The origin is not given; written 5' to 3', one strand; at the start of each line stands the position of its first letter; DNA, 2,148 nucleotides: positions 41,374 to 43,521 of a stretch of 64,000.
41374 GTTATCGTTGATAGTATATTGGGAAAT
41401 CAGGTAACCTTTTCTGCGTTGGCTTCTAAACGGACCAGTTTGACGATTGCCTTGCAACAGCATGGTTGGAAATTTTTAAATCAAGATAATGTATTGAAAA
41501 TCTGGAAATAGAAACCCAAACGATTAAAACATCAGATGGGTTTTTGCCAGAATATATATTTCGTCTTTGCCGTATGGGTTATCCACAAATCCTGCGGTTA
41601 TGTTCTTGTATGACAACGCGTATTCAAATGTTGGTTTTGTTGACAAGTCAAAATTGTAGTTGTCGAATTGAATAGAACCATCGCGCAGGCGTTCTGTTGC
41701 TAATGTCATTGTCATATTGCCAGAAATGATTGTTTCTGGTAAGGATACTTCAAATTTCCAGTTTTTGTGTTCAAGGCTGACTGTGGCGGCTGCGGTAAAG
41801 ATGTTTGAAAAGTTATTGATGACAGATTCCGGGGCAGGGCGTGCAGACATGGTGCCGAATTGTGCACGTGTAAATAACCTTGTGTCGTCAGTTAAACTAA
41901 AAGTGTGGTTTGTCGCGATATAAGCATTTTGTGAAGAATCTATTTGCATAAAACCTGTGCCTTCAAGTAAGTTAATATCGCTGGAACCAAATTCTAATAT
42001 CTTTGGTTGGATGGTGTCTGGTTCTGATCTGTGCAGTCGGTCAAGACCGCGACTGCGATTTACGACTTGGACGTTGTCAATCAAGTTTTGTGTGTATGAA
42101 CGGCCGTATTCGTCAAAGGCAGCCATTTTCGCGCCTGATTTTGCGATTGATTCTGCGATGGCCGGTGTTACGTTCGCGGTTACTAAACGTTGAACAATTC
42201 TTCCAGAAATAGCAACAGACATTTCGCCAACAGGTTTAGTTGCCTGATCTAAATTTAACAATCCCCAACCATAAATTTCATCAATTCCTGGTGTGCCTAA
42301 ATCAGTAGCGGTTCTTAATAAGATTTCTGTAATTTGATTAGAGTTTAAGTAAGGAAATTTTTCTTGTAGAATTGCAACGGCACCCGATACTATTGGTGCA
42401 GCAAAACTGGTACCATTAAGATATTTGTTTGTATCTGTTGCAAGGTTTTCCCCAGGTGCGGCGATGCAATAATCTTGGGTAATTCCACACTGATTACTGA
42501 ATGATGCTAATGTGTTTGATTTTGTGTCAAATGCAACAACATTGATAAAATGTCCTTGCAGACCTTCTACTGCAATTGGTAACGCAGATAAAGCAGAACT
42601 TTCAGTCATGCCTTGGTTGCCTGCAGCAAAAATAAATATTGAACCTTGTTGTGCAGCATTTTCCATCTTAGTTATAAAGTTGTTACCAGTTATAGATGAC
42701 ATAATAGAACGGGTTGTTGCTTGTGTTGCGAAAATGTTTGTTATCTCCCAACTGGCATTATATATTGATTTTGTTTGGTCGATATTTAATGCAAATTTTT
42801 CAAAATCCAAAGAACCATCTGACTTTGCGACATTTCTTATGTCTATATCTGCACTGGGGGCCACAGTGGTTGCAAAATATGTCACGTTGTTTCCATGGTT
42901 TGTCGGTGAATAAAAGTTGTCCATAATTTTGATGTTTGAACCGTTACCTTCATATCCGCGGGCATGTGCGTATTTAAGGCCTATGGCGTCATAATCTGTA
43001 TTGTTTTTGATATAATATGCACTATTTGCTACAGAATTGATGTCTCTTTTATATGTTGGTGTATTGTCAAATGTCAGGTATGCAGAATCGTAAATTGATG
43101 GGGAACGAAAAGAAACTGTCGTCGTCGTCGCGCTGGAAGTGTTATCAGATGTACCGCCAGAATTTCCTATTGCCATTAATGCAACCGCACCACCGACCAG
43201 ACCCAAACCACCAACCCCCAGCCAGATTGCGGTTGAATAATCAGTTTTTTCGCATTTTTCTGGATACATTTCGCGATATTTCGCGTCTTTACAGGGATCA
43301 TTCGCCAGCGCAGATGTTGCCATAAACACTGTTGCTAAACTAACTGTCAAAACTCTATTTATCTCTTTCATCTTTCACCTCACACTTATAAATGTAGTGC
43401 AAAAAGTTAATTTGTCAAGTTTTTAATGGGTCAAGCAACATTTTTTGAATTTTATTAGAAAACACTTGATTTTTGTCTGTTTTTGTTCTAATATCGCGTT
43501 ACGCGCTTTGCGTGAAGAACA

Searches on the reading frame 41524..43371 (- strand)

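Call 61: search_protein_families(library=pfam, proteins=[window:41524-43371:-], max_evalue=0.001)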
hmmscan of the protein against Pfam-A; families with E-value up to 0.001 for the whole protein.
window:41524-43371:- (615 aa): 1 family
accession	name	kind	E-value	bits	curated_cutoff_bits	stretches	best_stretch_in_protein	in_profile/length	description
PF00082.27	Peptidase_S8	-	1.7e-29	103.5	21.8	1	101-370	27-288/288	Subtilase family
